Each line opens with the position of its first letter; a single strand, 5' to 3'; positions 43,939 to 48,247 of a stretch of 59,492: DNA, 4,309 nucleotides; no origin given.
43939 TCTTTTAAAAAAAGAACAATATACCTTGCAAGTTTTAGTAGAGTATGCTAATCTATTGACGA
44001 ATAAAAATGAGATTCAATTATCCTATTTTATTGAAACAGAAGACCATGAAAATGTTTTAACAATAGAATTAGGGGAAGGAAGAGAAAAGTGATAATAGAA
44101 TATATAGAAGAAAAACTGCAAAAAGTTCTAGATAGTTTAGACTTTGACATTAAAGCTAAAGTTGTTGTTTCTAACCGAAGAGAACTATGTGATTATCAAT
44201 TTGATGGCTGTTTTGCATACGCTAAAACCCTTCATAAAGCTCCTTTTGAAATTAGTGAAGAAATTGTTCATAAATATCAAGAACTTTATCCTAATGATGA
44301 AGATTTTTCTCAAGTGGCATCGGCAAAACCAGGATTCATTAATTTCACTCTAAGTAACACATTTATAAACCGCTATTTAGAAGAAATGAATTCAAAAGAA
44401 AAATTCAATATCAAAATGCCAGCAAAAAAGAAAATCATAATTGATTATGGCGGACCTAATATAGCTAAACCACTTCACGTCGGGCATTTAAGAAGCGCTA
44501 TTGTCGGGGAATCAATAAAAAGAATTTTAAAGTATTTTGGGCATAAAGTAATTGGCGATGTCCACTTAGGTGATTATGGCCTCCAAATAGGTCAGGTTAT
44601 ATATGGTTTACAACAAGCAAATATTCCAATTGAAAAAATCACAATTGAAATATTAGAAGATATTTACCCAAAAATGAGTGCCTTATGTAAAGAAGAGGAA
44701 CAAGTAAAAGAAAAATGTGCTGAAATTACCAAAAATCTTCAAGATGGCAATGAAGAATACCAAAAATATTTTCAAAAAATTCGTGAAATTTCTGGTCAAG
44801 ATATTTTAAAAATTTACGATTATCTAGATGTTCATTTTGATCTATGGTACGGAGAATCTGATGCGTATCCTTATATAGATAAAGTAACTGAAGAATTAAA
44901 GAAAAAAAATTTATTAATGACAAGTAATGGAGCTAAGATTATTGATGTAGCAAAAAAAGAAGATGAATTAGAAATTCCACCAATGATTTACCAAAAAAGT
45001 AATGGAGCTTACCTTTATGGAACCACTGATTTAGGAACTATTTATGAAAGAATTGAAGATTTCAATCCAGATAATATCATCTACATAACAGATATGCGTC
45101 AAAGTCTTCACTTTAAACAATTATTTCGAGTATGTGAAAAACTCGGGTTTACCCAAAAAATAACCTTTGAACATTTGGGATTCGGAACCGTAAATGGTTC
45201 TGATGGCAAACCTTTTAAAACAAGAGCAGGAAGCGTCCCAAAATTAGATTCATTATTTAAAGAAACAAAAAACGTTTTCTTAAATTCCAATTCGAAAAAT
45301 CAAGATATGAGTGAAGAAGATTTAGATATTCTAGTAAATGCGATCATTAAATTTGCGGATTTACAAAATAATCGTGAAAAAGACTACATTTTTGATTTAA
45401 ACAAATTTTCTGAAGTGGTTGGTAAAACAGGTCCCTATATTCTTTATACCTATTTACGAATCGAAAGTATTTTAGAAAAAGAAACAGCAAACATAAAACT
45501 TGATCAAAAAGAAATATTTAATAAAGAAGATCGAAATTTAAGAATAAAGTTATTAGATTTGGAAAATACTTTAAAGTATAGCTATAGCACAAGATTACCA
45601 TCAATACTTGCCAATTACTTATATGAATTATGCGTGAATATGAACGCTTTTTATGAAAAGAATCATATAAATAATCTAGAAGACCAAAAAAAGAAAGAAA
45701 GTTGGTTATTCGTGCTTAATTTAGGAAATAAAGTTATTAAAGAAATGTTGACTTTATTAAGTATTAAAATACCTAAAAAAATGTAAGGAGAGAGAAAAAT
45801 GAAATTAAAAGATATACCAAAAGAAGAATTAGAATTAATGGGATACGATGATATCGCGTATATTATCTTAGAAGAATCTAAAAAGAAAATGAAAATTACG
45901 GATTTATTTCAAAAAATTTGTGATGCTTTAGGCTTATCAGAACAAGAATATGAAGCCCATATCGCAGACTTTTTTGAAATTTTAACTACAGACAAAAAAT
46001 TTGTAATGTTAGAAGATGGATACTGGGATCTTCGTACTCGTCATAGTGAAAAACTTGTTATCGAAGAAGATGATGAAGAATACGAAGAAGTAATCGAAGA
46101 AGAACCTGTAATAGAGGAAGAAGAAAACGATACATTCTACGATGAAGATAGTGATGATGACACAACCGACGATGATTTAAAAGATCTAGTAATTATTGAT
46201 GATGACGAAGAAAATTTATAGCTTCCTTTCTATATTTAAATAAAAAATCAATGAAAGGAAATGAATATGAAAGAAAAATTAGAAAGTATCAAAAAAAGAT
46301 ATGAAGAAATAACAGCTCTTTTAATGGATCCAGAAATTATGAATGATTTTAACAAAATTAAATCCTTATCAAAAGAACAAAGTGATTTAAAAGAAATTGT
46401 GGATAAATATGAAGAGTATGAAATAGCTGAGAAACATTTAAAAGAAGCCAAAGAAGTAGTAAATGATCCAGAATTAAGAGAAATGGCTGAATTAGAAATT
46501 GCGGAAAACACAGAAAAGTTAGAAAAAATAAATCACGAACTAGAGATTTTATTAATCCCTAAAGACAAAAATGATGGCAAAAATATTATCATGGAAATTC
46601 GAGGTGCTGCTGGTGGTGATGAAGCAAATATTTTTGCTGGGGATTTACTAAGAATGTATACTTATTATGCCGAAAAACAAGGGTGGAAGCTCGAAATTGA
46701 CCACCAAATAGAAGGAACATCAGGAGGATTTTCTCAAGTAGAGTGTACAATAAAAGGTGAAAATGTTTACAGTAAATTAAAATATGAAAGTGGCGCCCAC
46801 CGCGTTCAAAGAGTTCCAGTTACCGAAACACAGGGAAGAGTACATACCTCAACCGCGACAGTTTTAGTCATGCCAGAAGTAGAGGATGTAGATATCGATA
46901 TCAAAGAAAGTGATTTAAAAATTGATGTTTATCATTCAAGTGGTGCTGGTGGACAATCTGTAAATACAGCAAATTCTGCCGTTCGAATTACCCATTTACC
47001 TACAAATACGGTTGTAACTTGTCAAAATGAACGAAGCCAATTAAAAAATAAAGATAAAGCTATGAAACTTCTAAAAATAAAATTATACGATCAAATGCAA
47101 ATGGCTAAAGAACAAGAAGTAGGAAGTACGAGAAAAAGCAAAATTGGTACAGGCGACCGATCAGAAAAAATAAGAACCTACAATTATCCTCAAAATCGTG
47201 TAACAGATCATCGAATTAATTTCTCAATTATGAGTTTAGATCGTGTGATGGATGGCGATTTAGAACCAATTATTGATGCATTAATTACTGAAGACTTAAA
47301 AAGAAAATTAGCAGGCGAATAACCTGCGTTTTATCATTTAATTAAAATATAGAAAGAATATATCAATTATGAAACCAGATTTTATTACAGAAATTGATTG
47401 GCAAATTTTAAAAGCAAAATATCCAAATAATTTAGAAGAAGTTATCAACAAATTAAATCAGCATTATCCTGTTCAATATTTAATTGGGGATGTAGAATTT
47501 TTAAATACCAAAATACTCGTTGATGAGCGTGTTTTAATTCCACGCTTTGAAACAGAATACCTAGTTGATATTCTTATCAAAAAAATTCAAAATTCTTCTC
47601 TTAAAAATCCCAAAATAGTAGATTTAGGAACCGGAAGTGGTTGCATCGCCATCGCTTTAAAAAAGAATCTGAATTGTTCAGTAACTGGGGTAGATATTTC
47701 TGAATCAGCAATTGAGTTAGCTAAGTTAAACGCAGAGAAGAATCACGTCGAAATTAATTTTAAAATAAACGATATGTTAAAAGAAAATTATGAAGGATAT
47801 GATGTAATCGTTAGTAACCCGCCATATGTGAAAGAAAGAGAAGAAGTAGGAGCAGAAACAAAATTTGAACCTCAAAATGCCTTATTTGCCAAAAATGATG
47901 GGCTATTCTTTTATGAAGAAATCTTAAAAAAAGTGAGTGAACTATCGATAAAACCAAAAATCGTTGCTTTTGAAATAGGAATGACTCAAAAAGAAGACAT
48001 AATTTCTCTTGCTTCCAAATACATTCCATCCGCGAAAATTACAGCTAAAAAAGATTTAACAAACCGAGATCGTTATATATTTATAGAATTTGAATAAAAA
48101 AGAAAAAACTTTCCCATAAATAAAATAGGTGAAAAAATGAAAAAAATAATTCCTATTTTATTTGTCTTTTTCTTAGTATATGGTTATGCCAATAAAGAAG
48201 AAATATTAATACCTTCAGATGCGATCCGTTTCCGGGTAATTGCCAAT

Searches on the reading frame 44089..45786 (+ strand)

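Call 10: search_protein_families(library=pfam, proteins=[window:44089-45786:+])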
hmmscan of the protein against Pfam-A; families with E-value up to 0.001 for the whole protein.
window:44089-45786:+ (565 aa): 3 families
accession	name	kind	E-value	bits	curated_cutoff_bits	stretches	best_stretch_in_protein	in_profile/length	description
PF00750.26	tRNA-synt_1d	-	3.4e-80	270.1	23.3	1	101-436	7-348/349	tRNA synthetases class I (R), catalytic domain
PF05746.21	DALR_1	-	1.8e-19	70.4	22.3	1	451-565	1-117/117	DALR anticodon binding domain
PF03485.21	Arg_tRNA_synt_N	-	7.3e-16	59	21.5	1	3-88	4-85/85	Arginyl tRNA synthetase N terminal domain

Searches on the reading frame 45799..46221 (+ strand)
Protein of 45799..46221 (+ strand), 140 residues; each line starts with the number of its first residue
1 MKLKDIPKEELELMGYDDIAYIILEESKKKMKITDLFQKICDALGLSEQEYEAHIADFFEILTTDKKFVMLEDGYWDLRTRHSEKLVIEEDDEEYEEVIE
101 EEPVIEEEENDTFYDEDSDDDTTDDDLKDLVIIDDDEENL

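Call 10: search_protein_families(library=pfam, proteins=[window:45799-46221:+])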
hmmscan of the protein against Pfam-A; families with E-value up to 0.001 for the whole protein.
window:45799-46221:+ (140 aa): 1 family
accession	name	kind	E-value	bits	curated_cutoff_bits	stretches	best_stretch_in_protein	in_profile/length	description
PF05066.19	HARE-HTH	-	0.00012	22.8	25.9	1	18-79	5-69/71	HB1, ASXL, restriction endonuclease HTH domain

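Call 29: search_protein_families(library=ncbifam, proteins=[window:45799-46221:+], max_evalue=0.01)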
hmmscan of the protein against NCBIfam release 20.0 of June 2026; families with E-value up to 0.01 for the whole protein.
window:45799-46221:+ (140 aa): 2 families
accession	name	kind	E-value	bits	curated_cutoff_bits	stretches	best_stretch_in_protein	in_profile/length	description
TIGR04567.1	RNAP_delt_lowGC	equivalog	3.2e-17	62.5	42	1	18-85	7-74/83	DNA-directed RNA polymerase subunit delta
NF045964.1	RNAP_delt_plasma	equivalog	1.1e-10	41.4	72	1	18-79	5-76/77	DNA-directed RNA polymerase subunit delta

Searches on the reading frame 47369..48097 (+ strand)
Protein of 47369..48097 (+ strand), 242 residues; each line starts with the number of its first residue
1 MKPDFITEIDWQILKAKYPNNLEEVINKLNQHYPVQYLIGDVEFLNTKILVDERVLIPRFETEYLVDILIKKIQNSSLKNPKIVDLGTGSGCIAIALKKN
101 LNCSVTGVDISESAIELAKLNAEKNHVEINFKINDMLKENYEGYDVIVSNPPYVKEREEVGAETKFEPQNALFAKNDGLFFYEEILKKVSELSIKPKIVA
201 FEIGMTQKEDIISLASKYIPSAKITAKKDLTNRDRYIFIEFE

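Call 10: search_protein_families(library=pfam, proteins=[window:47369-48097:+])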
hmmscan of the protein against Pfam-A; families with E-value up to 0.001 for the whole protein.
window:47369-48097:+ (242 aa): 13 families
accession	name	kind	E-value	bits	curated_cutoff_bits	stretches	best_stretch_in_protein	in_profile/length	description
PF05175.20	MTS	-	3.4e-18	66.3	23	1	68-158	22-113/170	Methyltransferase small domain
PF06325.19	PrmA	-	9.5e-14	52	22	1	70-150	152-233/296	Ribosomal protein L11 methyltransferase (PrmA)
PF13847.12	Methyltransf_31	-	9.7e-14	51.7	27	1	79-159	3-82/145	Methyltransferase domain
PF13649.12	Methyltransf_25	-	4.9e-12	46.8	27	1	83-150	1-71/97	Methyltransferase domain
PF08242.18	Methyltransf_12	-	8.9e-08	33.2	30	1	84-150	1-72/98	Methyltransferase domain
PF08241.18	Methyltransf_11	-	8.9e-08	33.1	21.2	1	84-150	1-67/95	Methyltransferase domain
PF01170.24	UPF0020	-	5.2e-07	30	22.3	1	99-167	73-145/197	RMKL-like, methyltransferase domain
PF05971.18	Methyltransf_10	-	6e-07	29.5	23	1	64-170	88-204/299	RNA methyltransferase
PF10294.15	Methyltransf_16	-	1.7e-06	28.3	21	1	62-131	29-98/174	Lysine methyltransferase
PF07669.17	Eco57I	-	2.5e-06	28.1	25.3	1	130-166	64-98/171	Eco57I restriction-modification methylase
PF13489.12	Methyltransf_23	-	4.9e-06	26.8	27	1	76-150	19-88/164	Methyltransferase domain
PF02384.22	N6_Mtase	-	1.2e-05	25.3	20.4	1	69-189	42-173/311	N-6 DNA Methylase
PF13679.12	Methyltransf_32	-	0.00026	21.4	27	1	66-136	13-87/143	Methyltransferase domain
